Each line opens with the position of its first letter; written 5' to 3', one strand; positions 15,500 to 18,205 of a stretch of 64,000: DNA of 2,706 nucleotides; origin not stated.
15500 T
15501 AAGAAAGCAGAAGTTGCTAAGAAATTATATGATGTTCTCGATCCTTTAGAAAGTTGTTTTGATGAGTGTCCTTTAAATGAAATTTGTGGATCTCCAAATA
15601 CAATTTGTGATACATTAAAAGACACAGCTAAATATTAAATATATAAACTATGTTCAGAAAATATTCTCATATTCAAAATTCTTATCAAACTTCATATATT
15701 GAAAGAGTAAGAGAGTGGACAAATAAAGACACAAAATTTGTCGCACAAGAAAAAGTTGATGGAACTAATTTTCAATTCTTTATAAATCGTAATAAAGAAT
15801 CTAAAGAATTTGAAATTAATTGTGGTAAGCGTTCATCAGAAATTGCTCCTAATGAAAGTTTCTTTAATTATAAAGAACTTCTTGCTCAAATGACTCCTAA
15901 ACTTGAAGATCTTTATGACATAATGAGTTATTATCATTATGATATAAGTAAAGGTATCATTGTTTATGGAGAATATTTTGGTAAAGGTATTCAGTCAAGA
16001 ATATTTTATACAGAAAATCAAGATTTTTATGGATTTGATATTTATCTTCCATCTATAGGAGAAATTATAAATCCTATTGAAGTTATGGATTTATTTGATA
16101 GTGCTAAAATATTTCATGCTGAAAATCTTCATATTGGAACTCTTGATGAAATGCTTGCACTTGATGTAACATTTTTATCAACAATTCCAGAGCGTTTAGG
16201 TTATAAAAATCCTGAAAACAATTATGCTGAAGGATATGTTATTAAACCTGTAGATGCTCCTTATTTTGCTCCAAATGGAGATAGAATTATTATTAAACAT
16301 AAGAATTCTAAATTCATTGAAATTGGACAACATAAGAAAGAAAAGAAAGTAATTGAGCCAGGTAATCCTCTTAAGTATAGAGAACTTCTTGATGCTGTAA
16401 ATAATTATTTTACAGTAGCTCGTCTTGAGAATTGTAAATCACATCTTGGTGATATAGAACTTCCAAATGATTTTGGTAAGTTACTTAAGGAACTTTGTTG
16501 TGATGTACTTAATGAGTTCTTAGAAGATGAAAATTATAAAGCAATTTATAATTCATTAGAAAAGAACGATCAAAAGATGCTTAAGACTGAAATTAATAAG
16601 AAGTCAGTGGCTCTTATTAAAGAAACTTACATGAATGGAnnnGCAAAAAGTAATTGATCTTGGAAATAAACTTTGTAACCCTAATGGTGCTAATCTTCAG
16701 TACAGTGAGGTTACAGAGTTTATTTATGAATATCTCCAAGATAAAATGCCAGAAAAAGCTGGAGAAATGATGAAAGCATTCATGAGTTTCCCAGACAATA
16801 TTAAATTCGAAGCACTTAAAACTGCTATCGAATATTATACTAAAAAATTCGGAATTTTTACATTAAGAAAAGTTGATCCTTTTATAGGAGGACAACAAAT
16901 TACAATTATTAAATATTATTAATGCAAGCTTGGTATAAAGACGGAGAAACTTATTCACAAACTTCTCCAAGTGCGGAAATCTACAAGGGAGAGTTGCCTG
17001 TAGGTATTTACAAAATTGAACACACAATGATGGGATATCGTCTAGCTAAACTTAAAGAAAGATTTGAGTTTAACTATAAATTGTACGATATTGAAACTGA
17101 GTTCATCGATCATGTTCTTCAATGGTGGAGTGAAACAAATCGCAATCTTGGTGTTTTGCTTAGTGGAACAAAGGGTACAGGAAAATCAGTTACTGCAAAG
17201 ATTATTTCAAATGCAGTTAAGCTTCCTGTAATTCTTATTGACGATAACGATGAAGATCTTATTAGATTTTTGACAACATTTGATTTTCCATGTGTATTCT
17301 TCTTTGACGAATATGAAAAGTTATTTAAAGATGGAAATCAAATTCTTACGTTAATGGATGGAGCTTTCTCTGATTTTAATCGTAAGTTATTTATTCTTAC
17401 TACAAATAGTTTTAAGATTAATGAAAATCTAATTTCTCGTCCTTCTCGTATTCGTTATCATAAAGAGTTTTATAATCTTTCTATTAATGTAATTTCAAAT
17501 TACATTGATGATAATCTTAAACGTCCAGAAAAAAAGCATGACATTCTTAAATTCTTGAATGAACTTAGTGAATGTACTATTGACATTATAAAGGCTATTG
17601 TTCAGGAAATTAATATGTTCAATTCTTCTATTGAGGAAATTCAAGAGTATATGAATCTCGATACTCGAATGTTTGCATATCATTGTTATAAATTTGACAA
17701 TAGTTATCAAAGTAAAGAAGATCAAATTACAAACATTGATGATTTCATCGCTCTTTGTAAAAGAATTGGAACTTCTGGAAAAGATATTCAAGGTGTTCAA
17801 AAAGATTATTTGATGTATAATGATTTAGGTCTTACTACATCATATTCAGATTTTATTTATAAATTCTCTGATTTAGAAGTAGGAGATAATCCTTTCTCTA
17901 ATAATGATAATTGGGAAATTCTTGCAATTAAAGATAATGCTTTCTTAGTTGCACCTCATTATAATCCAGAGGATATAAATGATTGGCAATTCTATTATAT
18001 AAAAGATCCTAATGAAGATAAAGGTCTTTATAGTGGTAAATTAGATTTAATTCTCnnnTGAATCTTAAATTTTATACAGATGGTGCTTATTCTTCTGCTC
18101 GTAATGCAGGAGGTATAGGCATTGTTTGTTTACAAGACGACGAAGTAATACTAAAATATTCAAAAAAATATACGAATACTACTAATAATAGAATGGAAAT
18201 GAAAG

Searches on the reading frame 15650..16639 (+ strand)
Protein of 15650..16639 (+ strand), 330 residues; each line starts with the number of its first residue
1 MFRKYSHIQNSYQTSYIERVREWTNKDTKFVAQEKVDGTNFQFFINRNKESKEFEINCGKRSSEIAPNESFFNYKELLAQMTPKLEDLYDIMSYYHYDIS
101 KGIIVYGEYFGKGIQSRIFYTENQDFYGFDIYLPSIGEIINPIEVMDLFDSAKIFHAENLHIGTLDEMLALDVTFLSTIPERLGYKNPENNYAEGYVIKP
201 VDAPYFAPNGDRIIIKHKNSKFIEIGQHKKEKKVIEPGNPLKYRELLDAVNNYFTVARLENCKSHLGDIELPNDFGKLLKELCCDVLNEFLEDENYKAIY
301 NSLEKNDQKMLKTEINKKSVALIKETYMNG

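Call 41: search_protein_families(library=pfam, proteins=[window:15650-16639:+], max_evalue=0.001)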
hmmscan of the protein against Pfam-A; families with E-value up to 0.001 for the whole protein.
window:15650-16639:+ (330 aa): 2 families
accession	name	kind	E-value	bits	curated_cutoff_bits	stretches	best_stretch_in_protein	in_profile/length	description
PF09414.15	RNA_ligase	-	3.9e-20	73.1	27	1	29-216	2-169/171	RNA ligase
PF18043.6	T4_Rnl2_C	-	1.7e-14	54.3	27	1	244-318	8-79/82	T4 RNA ligase 2 C-terminal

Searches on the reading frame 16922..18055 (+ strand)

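Call 41: search_protein_families(library=pfam, proteins=[window:16922-18055:+], max_evalue=0.001)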
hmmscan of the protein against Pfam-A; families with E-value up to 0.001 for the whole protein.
window:16922-18055:+ (378 aa): 1 family
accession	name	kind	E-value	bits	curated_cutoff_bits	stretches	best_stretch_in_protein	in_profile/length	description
PF00004.35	AAA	-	2.7e-11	44.5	21.2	1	78-179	1-125/131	ATPase family associated with various cellular activities (AAA)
